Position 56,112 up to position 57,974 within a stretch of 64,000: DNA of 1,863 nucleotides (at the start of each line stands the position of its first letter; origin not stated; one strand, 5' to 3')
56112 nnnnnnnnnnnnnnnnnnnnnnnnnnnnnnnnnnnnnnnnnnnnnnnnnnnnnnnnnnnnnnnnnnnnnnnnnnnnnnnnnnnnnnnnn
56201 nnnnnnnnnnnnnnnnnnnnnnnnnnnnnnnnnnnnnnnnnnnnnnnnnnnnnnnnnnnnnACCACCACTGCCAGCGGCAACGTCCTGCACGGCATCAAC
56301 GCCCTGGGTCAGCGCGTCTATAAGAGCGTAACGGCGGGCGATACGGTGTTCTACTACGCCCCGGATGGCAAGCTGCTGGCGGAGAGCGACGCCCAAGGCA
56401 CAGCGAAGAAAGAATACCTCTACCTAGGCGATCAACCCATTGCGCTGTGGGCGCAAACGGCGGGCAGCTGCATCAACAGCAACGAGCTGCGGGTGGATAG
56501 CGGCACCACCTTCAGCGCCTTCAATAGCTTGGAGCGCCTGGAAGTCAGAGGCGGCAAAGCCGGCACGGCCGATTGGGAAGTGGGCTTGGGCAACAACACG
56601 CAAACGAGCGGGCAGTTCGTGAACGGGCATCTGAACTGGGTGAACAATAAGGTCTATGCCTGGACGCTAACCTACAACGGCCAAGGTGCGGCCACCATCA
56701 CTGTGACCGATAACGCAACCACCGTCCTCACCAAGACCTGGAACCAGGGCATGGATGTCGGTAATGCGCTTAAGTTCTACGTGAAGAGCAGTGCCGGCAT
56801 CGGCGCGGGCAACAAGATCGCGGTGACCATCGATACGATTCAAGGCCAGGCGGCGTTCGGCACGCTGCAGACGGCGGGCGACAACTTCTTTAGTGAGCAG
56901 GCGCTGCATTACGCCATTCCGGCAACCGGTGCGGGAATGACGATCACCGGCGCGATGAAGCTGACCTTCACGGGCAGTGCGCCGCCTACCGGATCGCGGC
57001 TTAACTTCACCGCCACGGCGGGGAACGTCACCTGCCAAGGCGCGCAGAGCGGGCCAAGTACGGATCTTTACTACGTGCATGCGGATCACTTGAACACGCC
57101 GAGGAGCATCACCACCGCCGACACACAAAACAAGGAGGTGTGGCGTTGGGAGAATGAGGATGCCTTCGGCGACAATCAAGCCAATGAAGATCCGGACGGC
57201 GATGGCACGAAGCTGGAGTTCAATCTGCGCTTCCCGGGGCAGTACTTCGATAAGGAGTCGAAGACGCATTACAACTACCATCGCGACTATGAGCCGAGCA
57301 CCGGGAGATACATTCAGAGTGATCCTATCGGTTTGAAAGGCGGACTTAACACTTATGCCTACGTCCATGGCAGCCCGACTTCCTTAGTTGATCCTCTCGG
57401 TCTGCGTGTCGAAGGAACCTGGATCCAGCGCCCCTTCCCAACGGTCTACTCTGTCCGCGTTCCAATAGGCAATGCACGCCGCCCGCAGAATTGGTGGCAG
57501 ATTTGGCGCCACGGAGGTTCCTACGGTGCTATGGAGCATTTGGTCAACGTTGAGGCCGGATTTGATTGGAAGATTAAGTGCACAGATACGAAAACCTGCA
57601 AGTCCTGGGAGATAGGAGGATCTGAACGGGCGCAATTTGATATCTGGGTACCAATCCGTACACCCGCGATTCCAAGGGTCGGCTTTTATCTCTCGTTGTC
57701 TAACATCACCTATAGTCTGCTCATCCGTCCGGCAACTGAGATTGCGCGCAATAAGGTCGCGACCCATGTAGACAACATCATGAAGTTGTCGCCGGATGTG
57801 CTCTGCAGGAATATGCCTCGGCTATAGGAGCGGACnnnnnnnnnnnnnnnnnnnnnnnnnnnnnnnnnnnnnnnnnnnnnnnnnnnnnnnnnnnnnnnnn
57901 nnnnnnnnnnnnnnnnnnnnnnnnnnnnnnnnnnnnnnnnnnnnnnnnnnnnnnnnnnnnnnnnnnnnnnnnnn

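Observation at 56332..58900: Near-perfect 612-bp direct repeat flanks the toxin tip and immunity gene; the downstream copy heads a decayed orphan rhs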

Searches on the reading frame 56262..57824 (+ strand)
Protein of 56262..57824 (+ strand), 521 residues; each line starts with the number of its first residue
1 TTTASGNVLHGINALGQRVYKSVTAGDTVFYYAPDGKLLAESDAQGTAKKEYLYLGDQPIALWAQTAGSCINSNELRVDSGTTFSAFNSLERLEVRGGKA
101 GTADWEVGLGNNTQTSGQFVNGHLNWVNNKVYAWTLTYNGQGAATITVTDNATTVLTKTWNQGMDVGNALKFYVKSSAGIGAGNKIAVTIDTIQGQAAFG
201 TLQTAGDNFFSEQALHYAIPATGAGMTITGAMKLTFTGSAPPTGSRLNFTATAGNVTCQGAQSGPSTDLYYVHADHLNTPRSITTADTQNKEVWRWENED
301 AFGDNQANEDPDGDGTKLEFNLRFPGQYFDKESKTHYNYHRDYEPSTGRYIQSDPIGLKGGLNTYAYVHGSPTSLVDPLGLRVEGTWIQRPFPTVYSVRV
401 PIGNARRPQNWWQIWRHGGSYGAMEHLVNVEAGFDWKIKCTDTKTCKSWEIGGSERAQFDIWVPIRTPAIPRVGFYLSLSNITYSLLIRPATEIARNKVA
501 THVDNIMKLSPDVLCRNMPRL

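Call 11: find_homologous_proteins(query=window:56262-57824:+)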
Query window:56262-57824:+ (521 aa): 1823 proteins with E <= 0.001 among 8000 candidates; the best 120 are listed.
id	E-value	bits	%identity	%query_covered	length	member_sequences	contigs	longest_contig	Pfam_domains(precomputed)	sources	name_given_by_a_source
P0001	9.0e-126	439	56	73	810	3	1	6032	PF05593.20,PF25023.2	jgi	jgi:RHS repeat-associated protein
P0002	1.2e-124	435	46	89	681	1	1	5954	PF05593.20,PF25023.2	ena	-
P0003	1.8e-122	428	54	73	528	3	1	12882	PF25023.2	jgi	jgi:RHS repeat-associated protein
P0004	5.4e-116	407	51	72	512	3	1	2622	PF05593.20,PF25023.2,PF03527.21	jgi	jgi:RHS repeat-associated protein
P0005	1.5e-113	398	75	44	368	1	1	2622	-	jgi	jgi:RHS repeat-associated protein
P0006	1.2e-110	389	52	69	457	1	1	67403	-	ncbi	-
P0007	2.1e-110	388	49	73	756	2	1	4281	PF05593.20,PF25023.2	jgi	jgi:RHS repeat-associated protein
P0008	2.2e-110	388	51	73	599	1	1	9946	PF05593.20,PF25023.2,PF03527.21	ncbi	-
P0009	3.9e-110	387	51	73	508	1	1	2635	PF05593.20,PF25023.2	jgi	jgi:RHS repeat-associated protein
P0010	1.0e-109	386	49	74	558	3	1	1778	PF05593.20,PF25023.2,PF03527.21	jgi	jgi:RHS repeat-associated protein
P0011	3.1e-109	384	49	73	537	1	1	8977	PF05593.20,PF25023.2,PF03527.21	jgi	jgi:RHS repeat-associated protein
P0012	1.2e-108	382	55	63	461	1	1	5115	-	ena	-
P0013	2.0e-108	382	52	68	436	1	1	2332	PF25023.2,PF03527.21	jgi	jgi:RHS repeat-associated protein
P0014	3.2e-108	381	56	63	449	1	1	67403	PF06951.17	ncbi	-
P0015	4.5e-107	377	58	58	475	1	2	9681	-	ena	-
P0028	3.6e-87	311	45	68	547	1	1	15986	PF25023.2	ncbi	-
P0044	5.1e-67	245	57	23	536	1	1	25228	PF17957.8,PF00068.25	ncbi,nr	ncbi:MAG: RHS repeat-associated core domain-containing protein [Burkholderiales bacterium]|nr:RHS re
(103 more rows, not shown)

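Call 13: find_encoding_contigs(protein=P0006, flank=10000, max_places=3)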
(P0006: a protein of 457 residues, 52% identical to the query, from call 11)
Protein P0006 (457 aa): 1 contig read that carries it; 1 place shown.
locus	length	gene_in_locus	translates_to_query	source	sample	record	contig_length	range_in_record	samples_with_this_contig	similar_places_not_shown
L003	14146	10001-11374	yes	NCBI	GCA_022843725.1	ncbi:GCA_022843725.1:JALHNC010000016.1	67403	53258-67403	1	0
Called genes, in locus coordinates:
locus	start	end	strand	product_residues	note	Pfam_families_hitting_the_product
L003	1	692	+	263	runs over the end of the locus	-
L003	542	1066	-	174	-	-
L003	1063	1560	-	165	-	PF05137:PilN (weak)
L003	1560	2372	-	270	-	-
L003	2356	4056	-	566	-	PF05157:MshEN, PF00437:T2SSE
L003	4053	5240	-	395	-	PF00482:T2SSF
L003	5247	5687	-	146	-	PF07963:N_methyl (weak), PF08334:T2SSG, PF22434:PilW_C (weak)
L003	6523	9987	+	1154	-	PF20148:DUF6531, PF25023:TEN_YD-shell, PF05593:RHS_repeat, PF25023:TEN_YD-shell, PF05593:RHS_repeat, PF25023:TEN_YD-shell (weak), PF05593:RHS_repeat (weak), PF25023:TEN_YD-shell, +1 more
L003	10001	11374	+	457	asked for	-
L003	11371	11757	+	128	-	-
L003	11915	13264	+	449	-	PF06951:PLA2G12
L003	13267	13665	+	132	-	-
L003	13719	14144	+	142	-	?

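Call 14: find_encoding_contigs(protein=P0028, flank=10000, max_places=3)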
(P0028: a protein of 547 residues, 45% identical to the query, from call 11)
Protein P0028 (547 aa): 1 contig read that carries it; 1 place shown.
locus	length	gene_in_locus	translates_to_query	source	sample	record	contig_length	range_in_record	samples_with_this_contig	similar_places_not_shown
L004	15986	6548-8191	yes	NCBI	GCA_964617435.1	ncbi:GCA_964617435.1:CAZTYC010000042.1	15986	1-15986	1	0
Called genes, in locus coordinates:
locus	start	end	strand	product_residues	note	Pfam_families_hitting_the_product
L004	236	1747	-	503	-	PF00291:PALP, PF00585:Thr_dehydrat_C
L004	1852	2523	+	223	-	PF06026:Rib_5-P_isom_A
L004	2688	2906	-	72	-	-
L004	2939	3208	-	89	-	PF04362:Iron_traffic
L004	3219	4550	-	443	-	PF00696:AA_kinase, PF00583:Acetyltransf_1, PF13508:Acetyltransf_7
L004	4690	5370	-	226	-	PF20260:PUA_4, PF04452:Methyltrans_RNA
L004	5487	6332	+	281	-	PF00459:Inositol_P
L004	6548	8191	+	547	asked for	PF25023:TEN_YD-shell (faint)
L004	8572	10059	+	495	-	-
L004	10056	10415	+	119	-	-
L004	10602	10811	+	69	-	PF01797:Y1_Tnp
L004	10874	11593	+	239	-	PF01797:Y1_Tnp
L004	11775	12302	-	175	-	-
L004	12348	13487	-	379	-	PF03738:GSP_synth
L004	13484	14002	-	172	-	PF13527:Acetyltransf_9 (weak), PF00583:Acetyltransf_1, PF13673:Acetyltransf_10, PF13508:Acetyltransf_7, PF08445:FR47 (weak)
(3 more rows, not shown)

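Call 15: find_encoding_contigs(protein=P0005, flank=10000, max_places=3)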
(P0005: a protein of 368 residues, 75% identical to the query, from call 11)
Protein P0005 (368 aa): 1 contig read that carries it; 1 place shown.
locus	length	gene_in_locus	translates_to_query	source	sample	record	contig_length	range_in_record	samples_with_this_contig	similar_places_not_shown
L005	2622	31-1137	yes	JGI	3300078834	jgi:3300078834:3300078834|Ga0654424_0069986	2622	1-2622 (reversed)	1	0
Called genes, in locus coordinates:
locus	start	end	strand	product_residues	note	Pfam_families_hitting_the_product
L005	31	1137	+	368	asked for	-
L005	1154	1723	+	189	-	PF20461:DUF6714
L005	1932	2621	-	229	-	?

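Call 63: find_encoding_contigs(protein=P0044, flank=8000, max_places=2)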
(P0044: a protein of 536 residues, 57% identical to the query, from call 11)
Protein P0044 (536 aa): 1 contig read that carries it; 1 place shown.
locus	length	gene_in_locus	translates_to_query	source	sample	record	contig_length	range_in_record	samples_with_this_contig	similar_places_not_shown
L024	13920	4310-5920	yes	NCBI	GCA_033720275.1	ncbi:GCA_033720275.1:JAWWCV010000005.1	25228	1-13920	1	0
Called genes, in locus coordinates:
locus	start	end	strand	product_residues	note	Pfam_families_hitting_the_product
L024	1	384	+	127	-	PF04209:HgmA_C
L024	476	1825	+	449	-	PF09298:FAA_hydrolase_N, PF01557:FAA_hydrolase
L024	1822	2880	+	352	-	PF18288:FAA_hydro_N_2, PF01557:FAA_hydrolase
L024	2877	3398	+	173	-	PF02600:DsbB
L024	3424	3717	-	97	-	PF05016:ParE_toxin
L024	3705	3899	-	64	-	-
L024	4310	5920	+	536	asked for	PF17957:Big_7, PF00068:Phospholip_A2_1 (faint)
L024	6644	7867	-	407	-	PF06850:PHB_depo_C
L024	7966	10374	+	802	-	PF01804:Penicil_amidase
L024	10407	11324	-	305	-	PF00892:EamA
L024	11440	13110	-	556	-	PF00501:AMP-binding, PF13193:AMP-binding_C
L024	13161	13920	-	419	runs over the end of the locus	PF07690:MFS_1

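Call 64: find_encoding_contigs(protein=P0015, flank=8000, max_places=2)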
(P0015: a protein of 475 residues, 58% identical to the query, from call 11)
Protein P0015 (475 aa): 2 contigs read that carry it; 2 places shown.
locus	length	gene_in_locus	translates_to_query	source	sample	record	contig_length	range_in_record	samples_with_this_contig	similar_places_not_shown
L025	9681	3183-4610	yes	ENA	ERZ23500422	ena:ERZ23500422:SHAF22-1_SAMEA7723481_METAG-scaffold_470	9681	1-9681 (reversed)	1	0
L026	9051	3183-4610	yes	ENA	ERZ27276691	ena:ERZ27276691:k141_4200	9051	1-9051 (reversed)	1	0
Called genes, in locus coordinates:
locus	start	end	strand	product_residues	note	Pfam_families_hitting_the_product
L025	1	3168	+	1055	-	?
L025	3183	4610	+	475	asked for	-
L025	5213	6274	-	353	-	PF00180:Iso_dh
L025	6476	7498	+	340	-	PF08240:ADH_N, PF00107:ADH_zinc_N, PF13602:ADH_zinc_N_2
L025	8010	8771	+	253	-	PF00005:ABC_tran, PF13304:AAA_21 (weak), PF12399:BCA_ABC_TP_C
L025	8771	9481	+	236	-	PF00005:ABC_tran, PF13304:AAA_21 (faint)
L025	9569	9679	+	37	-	?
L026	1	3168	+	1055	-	?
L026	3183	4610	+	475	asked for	-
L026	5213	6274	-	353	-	PF00180:Iso_dh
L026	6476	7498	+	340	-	PF08240:ADH_N, PF00107:ADH_zinc_N, PF13602:ADH_zinc_N_2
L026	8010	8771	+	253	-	PF00005:ABC_tran, PF13304:AAA_21 (weak), PF12399:BCA_ABC_TP_C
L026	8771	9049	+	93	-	?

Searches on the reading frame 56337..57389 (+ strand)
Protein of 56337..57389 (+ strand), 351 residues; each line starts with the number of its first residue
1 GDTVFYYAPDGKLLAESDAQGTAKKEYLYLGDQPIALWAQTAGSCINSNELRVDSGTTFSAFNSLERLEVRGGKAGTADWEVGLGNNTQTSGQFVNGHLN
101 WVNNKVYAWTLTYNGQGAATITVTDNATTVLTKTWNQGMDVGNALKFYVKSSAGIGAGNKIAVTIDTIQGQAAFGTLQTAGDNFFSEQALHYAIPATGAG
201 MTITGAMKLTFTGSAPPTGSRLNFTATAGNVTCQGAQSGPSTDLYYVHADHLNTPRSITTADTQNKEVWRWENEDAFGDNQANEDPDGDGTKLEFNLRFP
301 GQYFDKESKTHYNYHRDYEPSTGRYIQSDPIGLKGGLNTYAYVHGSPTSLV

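Call 31: find_related_loci(query=window:56337-57389:+, collection=metagenome_contigs, flank=10000)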
Query window:56337-57389:+ (351 aa) in metagenome_contigs; peptide patterns used: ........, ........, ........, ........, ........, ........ (x = any residue, [..] = any of these).
105 stretches matched a pattern; 1 encode a relative of the query (tblastn E <= 1e-3); 1 distinct loci.
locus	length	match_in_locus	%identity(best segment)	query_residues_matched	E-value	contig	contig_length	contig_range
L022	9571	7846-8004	51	297-351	4e-14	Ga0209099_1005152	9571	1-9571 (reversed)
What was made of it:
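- Tried and rejected: The metagenome_contigs scan with the handle-chW-core protein gave one distant hit (call 31).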

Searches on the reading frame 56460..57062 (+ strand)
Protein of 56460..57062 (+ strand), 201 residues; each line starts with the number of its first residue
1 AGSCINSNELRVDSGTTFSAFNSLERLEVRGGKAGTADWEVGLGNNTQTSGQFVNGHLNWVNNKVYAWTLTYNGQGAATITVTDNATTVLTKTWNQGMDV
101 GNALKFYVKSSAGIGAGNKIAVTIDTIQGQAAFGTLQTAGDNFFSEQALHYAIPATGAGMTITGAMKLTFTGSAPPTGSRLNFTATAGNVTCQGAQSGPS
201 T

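Call 29: search_protein_families(library=ncbifam, proteins=[window:56460-57062:+], max_evalue=1)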
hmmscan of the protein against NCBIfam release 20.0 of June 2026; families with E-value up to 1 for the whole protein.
window:56460-57062:+ (201 aa): 1 family
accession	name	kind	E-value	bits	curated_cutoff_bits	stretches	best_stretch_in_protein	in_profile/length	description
NF041928.1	choice_anch_W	domain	1.4e-14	54.1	45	1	20-184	40-192/196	choice-of-anchor W domain-containing protein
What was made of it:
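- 56460..57062 (+): Choice-of-anchor W domain inserted in the Rhs between the shell and the core end. All-beta, with a concanavalin-A-like lectin fold. NCBIfam NF041928, 54.1 bits against a cut-off of 45 (call 29).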

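Call 30: find_related_loci(query=A3, collection=genome_contigs, flank=10000)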
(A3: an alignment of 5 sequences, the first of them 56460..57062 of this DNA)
Query A3 (201 aa) in genome_contigs; peptide patterns used: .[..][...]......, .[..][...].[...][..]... (x = any residue, [..] = any of these).
90 stretches matched a pattern; 12 encode a relative of the query (tblastn E <= 1e-3); 11 distinct loci.
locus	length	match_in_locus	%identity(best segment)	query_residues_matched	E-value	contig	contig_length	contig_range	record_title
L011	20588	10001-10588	55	4-199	3e-62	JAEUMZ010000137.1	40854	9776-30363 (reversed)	MAG: Betaproteobacteria bacterium isolate new MAG-160 k141_384507, whole genome shotgun sequence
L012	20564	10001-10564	50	13-192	1e-45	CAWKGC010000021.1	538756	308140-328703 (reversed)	MAG: uncultured beta proteobacterium isolate MFD02979.bin.2.196 genome assembly, contig: contig_52338, whole genome shot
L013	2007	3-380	56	68-193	4e-43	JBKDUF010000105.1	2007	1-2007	MAG: Betaproteobacteria bacterium isolate samp_4355_concoct_296 samp_4355_1160572, whole genome shotgun sequence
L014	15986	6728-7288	42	16-192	3e-37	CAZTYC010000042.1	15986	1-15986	MAG TPA_asm: uncultured Burkholderiales bacterium isolate SRP189682_co2_108 genome assembly, contig: NODE_5921_length_15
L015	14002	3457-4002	35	15-193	3e-28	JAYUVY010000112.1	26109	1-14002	MAG: Lysobacterales bacterium isolate GL124_UP_concoct_211 GL124_UP_concoct_211_111, whole genome shotgun sequence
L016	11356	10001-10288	36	22-117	5e-12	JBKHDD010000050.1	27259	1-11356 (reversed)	MAG: Desulfococcaceae bacterium isolate D1M03_3 NODE_815_length_27259_cov_9.945118, whole genome shotgun sequence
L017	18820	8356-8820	30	28-188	1e-9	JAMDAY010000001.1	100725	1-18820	MAG: Patescibacteria group bacterium isolate FK_Sedi_B_Bin.235 NODE_332_length_100725_cov_31.2797, whole genome shotgun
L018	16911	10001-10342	30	13-118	2e-9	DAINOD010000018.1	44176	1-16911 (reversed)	MAG TPA_asm: Rubrimonas sp. isolate CTOTU7339 NODE_833_length_44176_cov_22.089481, whole genome shotgun sequence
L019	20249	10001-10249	34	27-114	2e-9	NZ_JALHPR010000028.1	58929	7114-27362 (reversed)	MAG: Elioraea sp. isolate bin.267 c_000000002745, whole genome shotgun sequence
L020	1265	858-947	70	15-44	2e-8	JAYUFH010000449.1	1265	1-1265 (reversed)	MAG: Pseudomonadota bacterium isolate GFS_7679 GFS_7679_448, whole genome shotgun sequence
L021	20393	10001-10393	33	24-168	1e-13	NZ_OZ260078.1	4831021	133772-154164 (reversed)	MAG: Phenylobacterium sp. isolate NI281-mx-bin17 chromosome 1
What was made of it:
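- The best match in genome_contigs is 55% identity, and metagenome_contigs gave nothing close (calls 30, 31).
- Tried and rejected: The genome_contigs scan with a chW alignment gave a best match of 55% identity (call 30).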

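Call 60: predict_structure(alignment_id=A5)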
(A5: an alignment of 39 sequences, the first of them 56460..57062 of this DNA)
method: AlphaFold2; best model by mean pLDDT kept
length: 201 residues; sequences in the alignment: 39
mean_pLDDT: 90.8   pTM: 0.88
mean pLDDT of the five models: 90.8, 90.1, 89.6, 89.1, 88.9
residues with pLDDT >= 90: 163; 70-90: 18; 50-70: 15; < 50: 5
segments of 3 or more residues with pLDDT < 50: 1-3
pLDDT, mean of each block of 10 residues (from residue 1): 63 94 95 76 95 94 98 97 97 96 97 97 97 96 98 88 98 90 96 58 51
secondary structure, 60 per line:
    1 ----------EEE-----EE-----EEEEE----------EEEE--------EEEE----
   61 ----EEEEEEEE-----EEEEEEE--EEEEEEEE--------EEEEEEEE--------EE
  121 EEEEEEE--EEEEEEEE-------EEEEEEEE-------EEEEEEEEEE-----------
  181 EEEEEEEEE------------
elements in order: E11-13 E26-30 E41-44 E53-56 E65-72 E78-84 E87-94 E103-110 E119-127 E130-137 E145-152 E160-169 E181-189
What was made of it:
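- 56460..57062 (+): AlphaFold2 model pLDDT 90.8 with 13 strands (call 60).
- The encoded chW fragment lacks its last two strands (call 60), so it should not fold.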

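Call 62: fold_search(model_id=the predicted structure, library=pdb)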
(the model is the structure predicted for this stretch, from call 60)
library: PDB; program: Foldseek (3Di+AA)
matches with E <= 10: 1289; with E <= 0.001: 86
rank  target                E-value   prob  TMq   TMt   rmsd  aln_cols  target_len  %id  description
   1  5zac_A                6.9e-06  1.00  0.46  0.41   7.3       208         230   10  Crystal structure of ConA-R2M (released 2018-05-30)
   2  5z5p_B                8.1e-06  1.00  0.48  0.45   6.8       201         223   13  Crystal structure of ConA-R3M (released 2018-11-07)
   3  5z5l_C                9.1e-06  1.00  0.47  0.42   7.4       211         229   13  Crystal structure of ConA-R5M (released 2019-04-10)
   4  3rrd                  1.2e-05  1.00  0.52  0.46   7.5       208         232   10  Native structure of Dioclea virgata lectin (released 2011-11-09)
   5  7mgc_B                1.3e-05  1.00  0.50  0.44   7.5       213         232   13  Concanavalin A bound to a DNA glycoconjugate, G(Man-T)AC (released 2021-06-16)
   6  2p37_D                1.3e-05  1.00  0.48  0.43   7.9       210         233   12  Crystal structure of a lectin from Canavalia maritima seeds (CML) in complex with man1-3man-OMe (released 2007-11-06)
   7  5uuy                  1.4e-05  1.00  0.47  0.42   6.9       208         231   10  Crystal structure of Dioclea lasiocarpa lectin (DLL) complexed with X-MAN (released 2017-10-04)
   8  4pcr_D                1.6e-05  1.00  0.45  0.40   8.1       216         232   11  Crystal structure of Canavalia brasiliensis seed lectin (ConBr) complexed with Gamma-Aminobutyric Acid (GABA) (released 2015-04-22)
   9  4pcr_A                1.8e-05  1.00  0.45  0.39   8.4       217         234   10  Crystal structure of Canavalia brasiliensis seed lectin (ConBr) complexed with Gamma-Aminobutyric Acid (GABA) (released 2015-04-22)
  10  5zac_B                2.1e-05  1.00  0.46  0.42   6.9       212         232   12  Crystal structure of ConA-R2M (released 2018-05-30)
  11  5z5p_A                2.3e-05  1.00  0.48  0.45   7.2       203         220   14  Crystal structure of ConA-R3M (released 2018-11-07)
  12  6gw9                  2.3e-05  1.00  0.48  0.43   8.0       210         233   10  Concanavalin A structure determined with data from the EuXFEL, the first MHz free electron laser (released 2018-09-05)
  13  7mgc_D                2.5e-05  1.00  0.45  0.39   8.7       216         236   12  Concanavalin A bound to a DNA glycoconjugate, G(Man-T)AC (released 2021-06-16)
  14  5z5n_C                2.6e-05  1.00  0.50  0.45   7.5       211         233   12  Crystal structure of ConA-R1M (released 2018-11-07)
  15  8ux7_A                2.8e-05  1.00  0.46  0.41   7.9       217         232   10  Dioclea megacarpa lectin (DmegA) complexed with X-Man (released 2023-11-29)
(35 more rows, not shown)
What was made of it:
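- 56460..57062 (+): Best Foldseek PDB matches are ConA-type lectins, E ~1e-5, TM 0.45-0.52 (call 62).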

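Call 76: search_protein_representatives(protein=window:56460-57062:+)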
Query: 201 residues. Proteins with E-value up to 0.001 (for the whole library): 179; up to 1e-10: 116; up to 1e-30: 43. The best 150 are listed.
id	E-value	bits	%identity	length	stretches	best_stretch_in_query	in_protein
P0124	2.6e-99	347.3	99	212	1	1-162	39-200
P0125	7.2e-63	228.5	61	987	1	2-201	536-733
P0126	8.3e-62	225.0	57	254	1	14-194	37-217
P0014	2.8e-61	223.3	58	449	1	14-194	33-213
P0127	1.2e-54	201.7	58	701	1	10-196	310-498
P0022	2.2e-53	197.5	54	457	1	3-199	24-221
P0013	7.6e-53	195.8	52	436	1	17-198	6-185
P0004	2.5e-52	194.1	50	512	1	2-197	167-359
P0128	1.0e-49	185.6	52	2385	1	9-196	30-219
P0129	1.2e-49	185.3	53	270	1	21-196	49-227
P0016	1.2e-48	182.1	46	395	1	9-197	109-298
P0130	5.0e-48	180.1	52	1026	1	9-193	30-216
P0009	2.1e-47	178.0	52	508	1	11-195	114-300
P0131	6.8e-47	176.4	58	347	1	46-194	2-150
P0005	3.1e-42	161.2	73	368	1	89-201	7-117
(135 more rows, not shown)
